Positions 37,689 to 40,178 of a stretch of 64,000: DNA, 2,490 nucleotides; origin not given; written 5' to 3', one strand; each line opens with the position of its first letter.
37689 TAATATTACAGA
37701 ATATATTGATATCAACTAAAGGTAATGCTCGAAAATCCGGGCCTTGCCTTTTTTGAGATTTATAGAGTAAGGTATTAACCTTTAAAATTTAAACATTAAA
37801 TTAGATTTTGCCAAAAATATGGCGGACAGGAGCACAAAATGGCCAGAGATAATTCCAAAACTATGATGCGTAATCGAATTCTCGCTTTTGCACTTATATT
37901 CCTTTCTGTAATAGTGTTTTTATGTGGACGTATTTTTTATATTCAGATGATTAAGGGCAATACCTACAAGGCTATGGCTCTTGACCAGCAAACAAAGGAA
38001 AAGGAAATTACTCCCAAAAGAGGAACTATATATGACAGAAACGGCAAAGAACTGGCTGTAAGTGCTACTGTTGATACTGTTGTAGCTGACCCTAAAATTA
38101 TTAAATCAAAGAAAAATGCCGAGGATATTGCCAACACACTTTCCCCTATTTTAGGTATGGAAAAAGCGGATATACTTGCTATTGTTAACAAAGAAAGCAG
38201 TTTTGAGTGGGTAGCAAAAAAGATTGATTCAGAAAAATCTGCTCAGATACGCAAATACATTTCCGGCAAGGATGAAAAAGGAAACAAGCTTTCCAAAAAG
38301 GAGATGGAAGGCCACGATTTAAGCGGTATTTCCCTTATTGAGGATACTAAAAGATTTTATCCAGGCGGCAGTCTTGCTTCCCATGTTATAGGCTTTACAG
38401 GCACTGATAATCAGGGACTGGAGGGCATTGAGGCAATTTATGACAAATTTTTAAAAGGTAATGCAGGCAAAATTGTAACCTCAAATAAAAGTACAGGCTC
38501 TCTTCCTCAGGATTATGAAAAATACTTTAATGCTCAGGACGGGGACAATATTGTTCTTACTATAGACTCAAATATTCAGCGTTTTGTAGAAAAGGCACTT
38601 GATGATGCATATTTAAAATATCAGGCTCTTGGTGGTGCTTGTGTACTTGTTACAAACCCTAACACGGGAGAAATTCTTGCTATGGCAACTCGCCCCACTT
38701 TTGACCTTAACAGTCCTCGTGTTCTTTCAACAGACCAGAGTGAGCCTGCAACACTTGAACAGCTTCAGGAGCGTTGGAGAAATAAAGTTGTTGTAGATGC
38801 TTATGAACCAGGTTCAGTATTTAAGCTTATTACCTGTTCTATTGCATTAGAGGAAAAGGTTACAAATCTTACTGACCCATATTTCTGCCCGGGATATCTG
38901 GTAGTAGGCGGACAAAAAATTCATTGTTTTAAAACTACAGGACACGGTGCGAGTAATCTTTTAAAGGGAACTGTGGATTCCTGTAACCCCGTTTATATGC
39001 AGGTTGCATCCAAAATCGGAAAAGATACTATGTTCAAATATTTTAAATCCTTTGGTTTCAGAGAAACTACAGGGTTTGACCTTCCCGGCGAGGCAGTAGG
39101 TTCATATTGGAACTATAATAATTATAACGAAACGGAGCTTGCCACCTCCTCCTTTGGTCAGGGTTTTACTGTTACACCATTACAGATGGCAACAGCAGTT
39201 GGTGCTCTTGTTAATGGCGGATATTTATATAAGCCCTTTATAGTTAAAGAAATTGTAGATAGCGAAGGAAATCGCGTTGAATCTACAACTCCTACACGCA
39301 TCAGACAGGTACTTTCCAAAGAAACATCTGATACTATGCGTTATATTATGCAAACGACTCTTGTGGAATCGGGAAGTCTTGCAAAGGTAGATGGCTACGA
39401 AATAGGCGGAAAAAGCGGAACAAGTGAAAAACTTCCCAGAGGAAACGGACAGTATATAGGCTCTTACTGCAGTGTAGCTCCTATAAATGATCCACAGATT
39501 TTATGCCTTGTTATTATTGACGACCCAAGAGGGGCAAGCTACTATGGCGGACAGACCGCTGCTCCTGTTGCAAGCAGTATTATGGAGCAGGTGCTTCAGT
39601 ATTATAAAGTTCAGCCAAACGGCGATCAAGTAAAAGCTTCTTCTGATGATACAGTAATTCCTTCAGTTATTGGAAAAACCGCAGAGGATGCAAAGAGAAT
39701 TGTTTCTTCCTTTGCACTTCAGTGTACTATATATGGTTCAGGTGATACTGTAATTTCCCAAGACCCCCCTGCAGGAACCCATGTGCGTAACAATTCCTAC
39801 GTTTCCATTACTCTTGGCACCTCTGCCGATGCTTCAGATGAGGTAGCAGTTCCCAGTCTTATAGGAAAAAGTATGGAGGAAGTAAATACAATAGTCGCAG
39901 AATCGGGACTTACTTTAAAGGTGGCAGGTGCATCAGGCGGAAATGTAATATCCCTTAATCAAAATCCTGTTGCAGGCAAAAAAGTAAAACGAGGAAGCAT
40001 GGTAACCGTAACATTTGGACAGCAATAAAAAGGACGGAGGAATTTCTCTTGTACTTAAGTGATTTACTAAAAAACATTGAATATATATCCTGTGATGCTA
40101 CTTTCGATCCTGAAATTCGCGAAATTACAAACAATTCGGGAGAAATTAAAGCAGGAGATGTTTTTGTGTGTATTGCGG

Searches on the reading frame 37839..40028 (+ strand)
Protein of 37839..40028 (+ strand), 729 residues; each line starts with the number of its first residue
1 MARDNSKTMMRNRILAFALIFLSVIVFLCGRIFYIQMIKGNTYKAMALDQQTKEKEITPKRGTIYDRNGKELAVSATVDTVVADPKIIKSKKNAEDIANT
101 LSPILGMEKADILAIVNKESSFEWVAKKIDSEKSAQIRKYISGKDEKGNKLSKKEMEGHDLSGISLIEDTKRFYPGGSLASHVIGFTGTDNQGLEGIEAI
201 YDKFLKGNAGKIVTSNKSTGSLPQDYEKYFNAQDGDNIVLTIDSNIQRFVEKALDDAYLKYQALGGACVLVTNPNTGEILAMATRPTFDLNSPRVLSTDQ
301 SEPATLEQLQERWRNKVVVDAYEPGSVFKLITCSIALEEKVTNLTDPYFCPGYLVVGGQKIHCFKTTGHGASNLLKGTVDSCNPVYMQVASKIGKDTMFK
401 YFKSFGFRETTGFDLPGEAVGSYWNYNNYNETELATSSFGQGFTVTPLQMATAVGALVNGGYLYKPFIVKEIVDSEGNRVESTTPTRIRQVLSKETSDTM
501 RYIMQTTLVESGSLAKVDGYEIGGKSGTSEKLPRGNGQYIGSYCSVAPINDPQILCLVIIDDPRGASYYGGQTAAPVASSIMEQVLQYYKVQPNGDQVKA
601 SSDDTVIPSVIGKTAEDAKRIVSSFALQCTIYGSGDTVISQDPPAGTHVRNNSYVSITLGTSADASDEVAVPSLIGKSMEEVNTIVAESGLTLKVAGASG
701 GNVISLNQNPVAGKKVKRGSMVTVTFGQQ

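Call 52: search_protein_families(library=ncbifam, proteins=[window:37839-40028:+], max_evalue=0.00001)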
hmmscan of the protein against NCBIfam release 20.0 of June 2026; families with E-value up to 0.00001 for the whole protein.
window:37839-40028:+ (729 aa): 18 families
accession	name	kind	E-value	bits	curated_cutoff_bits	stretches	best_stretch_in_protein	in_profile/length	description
TIGR02214.1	spoVD_pbp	equivalog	1e-186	622.1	688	1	15-660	3-635/636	stage V sporulation protein D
TIGR03423.1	pbp2_mrdA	equivalog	1.3e-101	341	455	1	13-587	2-592/593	penicillin-binding protein 2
NF011685.0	PRK15105.1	subfamily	4.9e-68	230.1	737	1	20-597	31-569/588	peptidoglycan glycosyltransferase FtsI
NF053573.1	PBP2_PenA_Neis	exception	6.4e-68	229.7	1105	1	7-593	20-568/572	peptidoglycan D,D-transpeptidase PBP2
NF038271.1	strep_PBP2X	exception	2.2e-61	208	1050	1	16-727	23-749/750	penicillin-binding protein PBP2X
NF008061.0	PRK10795.1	equivalog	1.3e-43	149.5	962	1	6-480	15-495/634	peptidoglycan DD-transpeptidase MrdA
NF051842.1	PBP4_5_Efaec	equivalog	7.3e-32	110.5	700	1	46-525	150-618/668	penicillin-binding protein PBP4(5)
NF038278.1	strep_PBP2B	exception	1.3e-23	83.4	975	3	397-533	475-620/678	penicillin-binding protein PBP2B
NF000237.1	MECA_PBP2A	equivalog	2.1e-23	82.5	750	1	46-562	136-635/668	PBP2a family beta-lactam-resistant peptidoglycan transpeptidase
TIGR02074.1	PBP_1a_fam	subfamily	6e-22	78.1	508.75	1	232-531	220-485/535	PBP1A family penicillin-binding protein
NF033378.1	MECD_PBP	exception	1.1e-20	73.6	1450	1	52-587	144-671/678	PBP2a family beta-lactam-resistant peptidoglycan transpeptidase MecD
NF000409.1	MECA_pure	exception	1.8e-20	73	1490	1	45-562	135-635/668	PBP2a family beta-lactam-resistant peptidoglycan transpeptidase MecA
NF000408.1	MECA2_pure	exception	7.1e-19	67.4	1525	1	46-559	136-632/668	PBP2a family beta-lactam-resistant peptidoglycan transpeptidase MecA2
NF000407.1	MECC_PBP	exception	3.3e-18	65.3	1500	1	56-562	143-632/665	PBP2a family beta-lactam-resistant peptidoglycan transpeptidase MecC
NF038276.1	strep_PBP2A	exception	6.8e-11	41.1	1100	1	436-531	486-581/716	penicillin-binding protein PBP2A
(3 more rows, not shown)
